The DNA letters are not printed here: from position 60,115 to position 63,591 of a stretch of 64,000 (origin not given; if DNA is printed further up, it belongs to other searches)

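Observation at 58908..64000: Candidate undescribed system: LytTR regulator, 172-aa protein, 1058-aa membrane-active-like protein and clostripain protease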

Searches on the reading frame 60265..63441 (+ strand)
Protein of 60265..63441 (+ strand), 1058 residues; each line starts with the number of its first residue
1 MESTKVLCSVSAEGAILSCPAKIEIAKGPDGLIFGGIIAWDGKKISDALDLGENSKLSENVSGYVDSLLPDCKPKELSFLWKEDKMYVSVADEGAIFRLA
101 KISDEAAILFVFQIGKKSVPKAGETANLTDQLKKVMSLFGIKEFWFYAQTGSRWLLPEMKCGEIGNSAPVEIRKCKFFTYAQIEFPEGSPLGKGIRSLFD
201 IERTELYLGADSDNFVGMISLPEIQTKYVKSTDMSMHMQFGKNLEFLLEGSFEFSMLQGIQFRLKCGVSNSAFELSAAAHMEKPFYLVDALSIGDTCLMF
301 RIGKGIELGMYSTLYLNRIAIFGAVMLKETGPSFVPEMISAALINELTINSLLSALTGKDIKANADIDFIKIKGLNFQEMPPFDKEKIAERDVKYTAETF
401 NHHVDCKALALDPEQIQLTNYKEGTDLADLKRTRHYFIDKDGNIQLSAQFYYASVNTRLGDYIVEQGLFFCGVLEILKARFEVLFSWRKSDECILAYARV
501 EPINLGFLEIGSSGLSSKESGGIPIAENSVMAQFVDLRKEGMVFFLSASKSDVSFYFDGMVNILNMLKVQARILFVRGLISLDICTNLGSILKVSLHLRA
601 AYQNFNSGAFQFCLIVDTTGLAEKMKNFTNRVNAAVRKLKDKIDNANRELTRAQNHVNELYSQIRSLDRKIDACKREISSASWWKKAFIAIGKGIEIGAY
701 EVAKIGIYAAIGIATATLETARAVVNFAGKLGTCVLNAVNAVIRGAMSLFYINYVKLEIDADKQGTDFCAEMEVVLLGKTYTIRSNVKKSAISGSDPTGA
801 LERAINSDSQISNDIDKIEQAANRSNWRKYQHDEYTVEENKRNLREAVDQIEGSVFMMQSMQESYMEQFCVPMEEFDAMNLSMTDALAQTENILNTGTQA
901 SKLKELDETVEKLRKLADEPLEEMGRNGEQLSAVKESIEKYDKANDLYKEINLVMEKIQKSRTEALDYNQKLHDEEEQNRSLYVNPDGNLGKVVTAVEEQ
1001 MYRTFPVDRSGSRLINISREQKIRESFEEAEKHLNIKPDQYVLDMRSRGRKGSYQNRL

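Call 9: search_protein_families(library=pfam, proteins=[window:60265-63441:+], max_evalue=1)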
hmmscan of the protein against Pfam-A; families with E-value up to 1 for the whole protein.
window:60265-63441:+ (1058 aa): 12 families
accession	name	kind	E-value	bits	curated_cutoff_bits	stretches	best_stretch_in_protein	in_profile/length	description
PF22638.1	FlgK_D1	-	0.0067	16.5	28.6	1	622-673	43-94/233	Flagellar hook-associated protein FlgK helical domain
PF02601.20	Exonuc_VII_L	-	0.013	15.4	35.9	1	797-947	131-275/315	Exonuclease VII, large subunit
PF16144.10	DUF4852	-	0.031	14.8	22.8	1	814-882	4-78/116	Domain of unknown function (DUF4852)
PF08824.15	Serine_rich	-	0.04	14.3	26.9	1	798-855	4-56/157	Serine rich protein interaction domain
PF06103.16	DUF948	-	0.046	14.3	37.2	1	624-675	23-74/89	Bacterial protein of unknown function (DUF948)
PF19266.4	CIS_tube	-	0.082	13.1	27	1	600-650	53-103/158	Contractile injection system tube protein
PF01601.21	CoV_S2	-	0.14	11.2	40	1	615-680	198-263/521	Coronavirus spike glycoprotein S2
PF07889.17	DUF1664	-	0.28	11.7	34.6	1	621-679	46-104/124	Protein of unknown function (DUF1664)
PF14712.11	Snapin_Pallidin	-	0.3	12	29.6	1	637-680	30-73/89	Snapin/Pallidin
PF01105.29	EMP24_GP25L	-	0.31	11.5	25.9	1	603-670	68-133/182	emp24/gp25L/p24 family/GOLD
PF01519.22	DUF16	-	0.43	11.5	40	0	626-679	26-79/104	Protein of unknown function DUF16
PF04048.20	Sec8_N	-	0.69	10.3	26.8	0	631-671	83-123/142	Exocyst complex component Sec8 N-terminal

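Call 10: find_encoding_contigs(protein=window:60265-63441:+, flank=10000, max_places=6)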
Protein window:60265-63441:+ (1058 aa): no gene with exactly this product is on record in the collection.

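Call 11: search_protein_families(library=ncbifam, proteins=[window:60265-63441:+], max_evalue=1)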
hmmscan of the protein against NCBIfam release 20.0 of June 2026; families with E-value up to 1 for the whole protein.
window:60265-63441:+ (1058 aa): 10 families
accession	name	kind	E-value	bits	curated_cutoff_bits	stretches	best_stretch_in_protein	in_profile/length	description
TIGR02492.1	flgK_ends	equivalog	0.0011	18.4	170.75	1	621-673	131-183/437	flagellar hook-associated protein FlgK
TIGR04527.1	mycoplas_twoTM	subfamily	0.015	15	125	1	620-671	51-104/248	MG_279/MG_280 family protein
TIGR02559.1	HrpB7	equivalog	0.021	15.2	134.4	1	629-674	95-140/158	type III secretion protein HrpB7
NF033542.1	transpos_IS110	equivalog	0.027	13.6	140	1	623-729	150-258/343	IS110 family RNA-guided transposase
NF045780.1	TrlF_fam_ATP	equivalog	0.035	12.8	350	1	621-679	492-550/944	TrlF family AAA-like ATPase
NF049872.2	cytotoxin_MakB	equivalog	0.065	12.6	240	1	618-684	119-185/349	alpha-pore-forming cytotoxin subunit MakB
NF033930.1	pneumo_PspA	exception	0.27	9.9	850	0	612-681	150-218/659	pneumococcal surface protein A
NF045487.1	ASRP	equivalog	0.38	9.3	300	1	629-677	357-405/593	archaea-specific SMC-related protein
NF049873.2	cytotoxin_MakE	exception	0.8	8.6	360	1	618-685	126-193/352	alpha-pore-forming cytotoxin subunit MakE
NF047515.1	SpiroCoCo_C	equivalog_domain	0.83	8.7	125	1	632-678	150-196/313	SpiroCoCo family coiled-coil protein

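Call 12: find_homologous_proteins(query=window:60265-63441:+, max_evalue=0.001)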
Query window:60265-63441:+ (1058 aa): 32 proteins with E <= 0.001 among 8000 candidates.
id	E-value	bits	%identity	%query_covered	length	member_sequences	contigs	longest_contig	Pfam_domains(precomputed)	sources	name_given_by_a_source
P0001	0.0e+0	2368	100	100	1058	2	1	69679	-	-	-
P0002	0.0e+0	1562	66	100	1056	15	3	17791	-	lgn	-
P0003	0.0e+0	1472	63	100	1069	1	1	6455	-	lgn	-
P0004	0.0e+0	1458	62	100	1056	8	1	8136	-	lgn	-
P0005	0.0e+0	1455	61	100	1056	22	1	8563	-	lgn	-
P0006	0.0e+0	1451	62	100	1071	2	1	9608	-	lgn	-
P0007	0.0e+0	1340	58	100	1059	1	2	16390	-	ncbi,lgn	-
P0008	0.0e+0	1038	47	99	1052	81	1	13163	-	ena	-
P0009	0.0e+0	1027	46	100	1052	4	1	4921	-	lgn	-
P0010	0.0e+0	1020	46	99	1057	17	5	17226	-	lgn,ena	-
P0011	0.0e+0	1020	46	99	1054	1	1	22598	-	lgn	-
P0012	3.1e-296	1004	44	100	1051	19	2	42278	-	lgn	-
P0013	3.2e-295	1000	45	100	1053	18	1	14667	-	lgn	-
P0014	3.3e-292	990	45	100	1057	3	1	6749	-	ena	-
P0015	8.1e-292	989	45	100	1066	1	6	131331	-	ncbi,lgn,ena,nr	ncbi:MAG: hypothetical protein IJ661_00020 [Lachnospiraceae bacterium]|nr:hypothetical protein [Lach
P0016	4.6e-291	987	45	100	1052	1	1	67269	-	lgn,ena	-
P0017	2.8e-290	984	44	100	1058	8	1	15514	-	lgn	-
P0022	9.7e-285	966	44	100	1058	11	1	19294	-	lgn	-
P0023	9.6e-282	956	44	100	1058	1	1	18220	-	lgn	-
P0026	1.4e-281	955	45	100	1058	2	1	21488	-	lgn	-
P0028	4.7e-281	953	45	100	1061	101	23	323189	-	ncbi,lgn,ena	-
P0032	1.0e-244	833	40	100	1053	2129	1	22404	-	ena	-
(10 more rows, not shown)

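Call 13: find_encoding_contigs(protein=P0001, flank=10000, max_places=3)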
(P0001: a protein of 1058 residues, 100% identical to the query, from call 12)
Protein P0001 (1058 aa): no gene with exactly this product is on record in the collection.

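Call 14: find_encoding_contigs(protein=P0028, flank=10000, max_places=3)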
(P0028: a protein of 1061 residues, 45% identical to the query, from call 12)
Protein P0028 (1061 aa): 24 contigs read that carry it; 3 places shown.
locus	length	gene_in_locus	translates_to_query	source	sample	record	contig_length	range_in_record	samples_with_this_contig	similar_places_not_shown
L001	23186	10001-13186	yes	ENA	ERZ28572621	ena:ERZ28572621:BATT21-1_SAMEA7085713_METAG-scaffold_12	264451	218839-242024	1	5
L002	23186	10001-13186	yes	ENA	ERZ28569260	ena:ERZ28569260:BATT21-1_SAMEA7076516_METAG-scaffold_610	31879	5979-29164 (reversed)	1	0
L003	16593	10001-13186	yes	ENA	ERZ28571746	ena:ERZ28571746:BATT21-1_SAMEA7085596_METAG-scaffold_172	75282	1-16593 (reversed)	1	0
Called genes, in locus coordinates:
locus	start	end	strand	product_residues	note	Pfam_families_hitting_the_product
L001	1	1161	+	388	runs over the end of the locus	PF11760:CbiG_N, PF01890:CbiG_C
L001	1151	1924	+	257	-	PF00590:TP_methylase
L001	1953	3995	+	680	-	PF02571:CbiJ, PF00590:TP_methylase, PF13847:Methyltransf_31 (weak)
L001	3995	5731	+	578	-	PF01656:CbiA, PF13500:AAA_26 (faint), PF07685:GATase_3, PF04071:zf-like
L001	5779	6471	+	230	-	PF00590:TP_methylase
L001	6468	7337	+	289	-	PF00005:ABC_tran, PF13304:AAA_21 (weak)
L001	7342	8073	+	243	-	PF01061:ABC2_membrane, PF12698:ABC2_membrane_3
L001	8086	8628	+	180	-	-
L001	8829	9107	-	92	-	PF13443:HTH_26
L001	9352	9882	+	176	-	-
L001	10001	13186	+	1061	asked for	-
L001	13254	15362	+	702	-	PF03415:Peptidase_C11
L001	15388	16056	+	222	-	-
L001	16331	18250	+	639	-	PF02608:Bmp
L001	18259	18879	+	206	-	PF00149:Metallophos, PF12850:Metallophos_2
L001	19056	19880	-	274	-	-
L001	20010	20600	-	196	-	-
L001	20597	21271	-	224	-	-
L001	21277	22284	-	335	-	PF00356:LacI, PF00532:Peripla_BP_1, PF13407:Peripla_BP_4, PF13377:Peripla_BP_3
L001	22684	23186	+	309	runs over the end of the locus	PF00528:BPD_transp_1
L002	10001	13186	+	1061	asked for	-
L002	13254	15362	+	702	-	PF03415:Peptidase_C11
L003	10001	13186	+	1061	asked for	-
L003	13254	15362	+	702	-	PF03415:Peptidase_C11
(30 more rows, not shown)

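Call 16: find_encoding_contigs(protein=P0002, flank=10000, max_places=2)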
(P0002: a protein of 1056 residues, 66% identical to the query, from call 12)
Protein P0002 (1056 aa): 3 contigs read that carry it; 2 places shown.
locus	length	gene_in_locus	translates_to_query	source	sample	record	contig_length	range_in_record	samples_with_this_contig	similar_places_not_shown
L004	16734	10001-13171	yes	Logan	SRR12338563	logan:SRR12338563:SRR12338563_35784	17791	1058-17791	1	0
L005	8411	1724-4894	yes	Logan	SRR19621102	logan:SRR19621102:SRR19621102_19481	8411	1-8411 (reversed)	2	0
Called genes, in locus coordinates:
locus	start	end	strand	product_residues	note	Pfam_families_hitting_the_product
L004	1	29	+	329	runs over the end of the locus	PF01501:Glyco_transf_8, PF18404:Glyco_transf_24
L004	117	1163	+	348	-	PF13439:Glyco_transf_4 (weak), PF00534:Glycos_transf_1, PF13692:Glyco_trans_1_4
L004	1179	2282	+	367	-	-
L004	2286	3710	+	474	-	PF01943:Polysacc_synt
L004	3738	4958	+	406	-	PF04932:Wzy_C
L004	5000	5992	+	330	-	PF01501:Glyco_transf_8, PF18404:Glyco_transf_24 (faint)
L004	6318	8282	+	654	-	PF00288:GHMP_kinases_N, PF00483:NTP_transferase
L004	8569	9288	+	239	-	PF04397:LytTR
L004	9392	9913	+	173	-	-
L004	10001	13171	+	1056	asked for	-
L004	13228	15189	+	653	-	PF03415:Peptidase_C11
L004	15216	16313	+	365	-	-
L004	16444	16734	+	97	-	?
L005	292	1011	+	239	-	PF04397:LytTR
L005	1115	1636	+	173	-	-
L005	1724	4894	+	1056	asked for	-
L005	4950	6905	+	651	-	PF03415:Peptidase_C11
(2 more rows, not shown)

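Call 17: find_encoding_contigs(protein=P0015, flank=10000, max_places=2)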
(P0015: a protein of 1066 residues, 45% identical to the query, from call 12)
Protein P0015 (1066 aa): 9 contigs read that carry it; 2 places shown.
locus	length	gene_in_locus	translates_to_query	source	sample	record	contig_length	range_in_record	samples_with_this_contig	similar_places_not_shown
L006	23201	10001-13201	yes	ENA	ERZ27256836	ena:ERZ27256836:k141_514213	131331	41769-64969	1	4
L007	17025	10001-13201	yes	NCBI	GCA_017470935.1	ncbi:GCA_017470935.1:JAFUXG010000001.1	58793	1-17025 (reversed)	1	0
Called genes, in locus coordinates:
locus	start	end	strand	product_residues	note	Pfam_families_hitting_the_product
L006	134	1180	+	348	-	PF02661:Fic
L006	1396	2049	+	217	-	-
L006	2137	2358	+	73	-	-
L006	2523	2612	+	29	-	-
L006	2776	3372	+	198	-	PF13563:2_5_RNA_ligase2 (faint)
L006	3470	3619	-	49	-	-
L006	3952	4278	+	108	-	PF13560:HTH_31, PF01381:HTH_3 (weak)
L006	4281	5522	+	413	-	PF07804:HipA_C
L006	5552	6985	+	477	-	PF02595:Gly_kinase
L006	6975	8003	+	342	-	PF20434:BD-FAE, PF07859:Abhydrolase_3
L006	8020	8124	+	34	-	-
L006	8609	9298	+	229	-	-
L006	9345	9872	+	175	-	-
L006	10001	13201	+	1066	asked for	-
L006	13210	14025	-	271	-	PF02899:Phage_int_SAM_1, PF00589:Phage_integrase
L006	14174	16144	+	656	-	PF03415:Peptidase_C11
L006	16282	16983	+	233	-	PF00959:Phage_lysozyme, PF08239:SH3_3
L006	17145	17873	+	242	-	PF00072:Response_reg, PF04397:LytTR (weak)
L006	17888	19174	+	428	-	PF14501:HATPase_c_5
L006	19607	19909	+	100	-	PF01740:STAS, PF13466:STAS_2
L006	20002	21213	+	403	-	PF11288:DUF3089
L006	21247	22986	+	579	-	PF01554:MatE, PF13581:HATPase_c_2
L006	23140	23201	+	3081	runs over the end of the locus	PF00501:AMP-binding, PF13193:AMP-binding_C, PF00550:PP-binding, PF00668:Condensation, PF00501:AMP-binding, PF00550:PP-binding, PF00668:Condensation, PF00501:AMP-binding, +8 more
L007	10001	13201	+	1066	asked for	-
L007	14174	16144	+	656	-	PF03415:Peptidase_C11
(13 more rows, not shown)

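Call 31: search_solved_structures(query=A1, max_evalue=10, show_alignments=0)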
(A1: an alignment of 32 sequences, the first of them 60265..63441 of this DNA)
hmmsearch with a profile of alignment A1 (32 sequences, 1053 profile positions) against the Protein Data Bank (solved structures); distinct sequences matched with E-value up to 10: 15.
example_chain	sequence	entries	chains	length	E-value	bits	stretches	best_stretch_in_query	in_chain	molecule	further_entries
6pf2_A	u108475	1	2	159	0.028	15.4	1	595-666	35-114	Myosin, heavy polypeptide 7, cardiac muscle, beta variant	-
4xa3_A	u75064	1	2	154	0.1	13.5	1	889-998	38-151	Gp7-MYH7(1361-1425)-Eb1 chimera protein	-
5apw_A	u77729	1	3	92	0.2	12.5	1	901-963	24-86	GENERAL CONTROL PROTEIN GCN4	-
5wjb_A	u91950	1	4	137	0.3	11.9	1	595-662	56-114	Capsid assembly scaffolding protein,Myosin-7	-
6nr8_3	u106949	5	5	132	0.4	11.5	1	819-858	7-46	Prefoldin subunit 3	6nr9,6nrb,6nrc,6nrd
3m6s_B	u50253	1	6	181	0.45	11.4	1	616-671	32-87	Hemagglutinin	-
1ez3_A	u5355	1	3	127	0.61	10.9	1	930-1038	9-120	SYNTAXIN-1A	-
7wu7_3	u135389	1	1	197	0.72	10.7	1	819-858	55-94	Prefoldin subunit 3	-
5apq_A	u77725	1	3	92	0.74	10.6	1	901-963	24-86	GENERAL CONTROL PROTEIN GCN4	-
1br0_A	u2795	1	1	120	1.1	10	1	930-1036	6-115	PROTEIN (SYNTAXIN 1-A)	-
5d3a_A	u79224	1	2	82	1.3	9.8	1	620-678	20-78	Kinesin-like protein KIF21A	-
8qae_A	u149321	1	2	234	1.4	9.8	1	836-976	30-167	sc-apCC-6-SLLA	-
5nfd_A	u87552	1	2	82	1.5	9.7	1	620-678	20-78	Kinesin-like protein KIF21A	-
7au2_A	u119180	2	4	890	1.7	9.4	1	646-679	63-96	Exostosin-like 3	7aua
8og1_A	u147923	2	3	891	1.7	9.4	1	646-679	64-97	Exostosin-like 3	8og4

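Call 33: search_protein_families(library=padloc, proteins=[window:60265-63441:+, L004:13207-15189:+, L004:15216-16313:+], max_evalue=1)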
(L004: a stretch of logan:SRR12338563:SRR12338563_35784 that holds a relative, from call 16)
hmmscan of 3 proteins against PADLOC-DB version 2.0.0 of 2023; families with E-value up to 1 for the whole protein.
window:60265-63441:+ (1058 aa): 8 families
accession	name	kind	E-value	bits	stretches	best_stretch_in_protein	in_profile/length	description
PDLC03841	LeoBC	-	0.00082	16.6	1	623-730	396-505/601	-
PDLC03865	LmuB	-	0.0023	14.2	2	626-679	623-676/1007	-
PDLC03859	LmuB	-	0.0041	14.4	1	624-975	176-443/611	-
PDLC03863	LmuB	-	0.0045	13.7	1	626-681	197-281/610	-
PDLC02756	PbeC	-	0.027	11.4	2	629-680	400-453/643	PbeC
PDLC00006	DruC1|DruC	-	0.031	10.7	1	623-689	203-272/626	Unknown function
PDLC02969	SP_VI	-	0.07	11.6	1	900-924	26-50/77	-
PDLC02668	DndD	-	0.84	6.5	1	634-680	425-471/659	DndD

L004:13207-15189:+ (660 aa): 0 families

L004:15216-16313:+ (365 aa): 1 family
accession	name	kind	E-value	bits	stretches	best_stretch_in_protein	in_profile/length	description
PDLC02913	ATPase_I-A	-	0.0021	15.2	1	68-184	126-240/508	-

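Call 36: find_encoding_contigs(protein=P0032, flank=10000, max_places=2)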
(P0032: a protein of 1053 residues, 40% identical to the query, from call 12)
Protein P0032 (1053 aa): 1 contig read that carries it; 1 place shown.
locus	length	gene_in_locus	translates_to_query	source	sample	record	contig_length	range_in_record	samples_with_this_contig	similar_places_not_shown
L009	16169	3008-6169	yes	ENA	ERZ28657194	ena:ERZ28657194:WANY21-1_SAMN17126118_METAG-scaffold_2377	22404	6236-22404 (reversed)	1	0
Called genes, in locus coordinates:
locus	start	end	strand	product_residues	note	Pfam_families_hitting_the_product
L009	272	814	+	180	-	PF14015:DUF4231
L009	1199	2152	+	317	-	PF24391:HD-CE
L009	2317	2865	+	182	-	-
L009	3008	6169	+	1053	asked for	-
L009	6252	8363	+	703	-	PF03415:Peptidase_C11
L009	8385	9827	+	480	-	PF01473:Choline_bind_1 (faint), PF19127:Choline_bind_3 (faint), PF00959:Phage_lysozyme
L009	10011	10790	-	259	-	PF04397:LytTR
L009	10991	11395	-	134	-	PF08281:Sigma70_r4_2 (weak), PF04545:Sigma70_r4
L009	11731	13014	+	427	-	PF00037:Fer4 (faint), PF12837:Fer4_6 (faint), PF12838:Fer4_7, PF13187:Fer4_9 (weak), PF14697:Fer4_21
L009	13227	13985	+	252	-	PF00106:adh_short, PF13561:adh_short_C2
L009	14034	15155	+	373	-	PF03480:DctP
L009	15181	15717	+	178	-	PF04290:DctQ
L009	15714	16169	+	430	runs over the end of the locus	PF06808:DctM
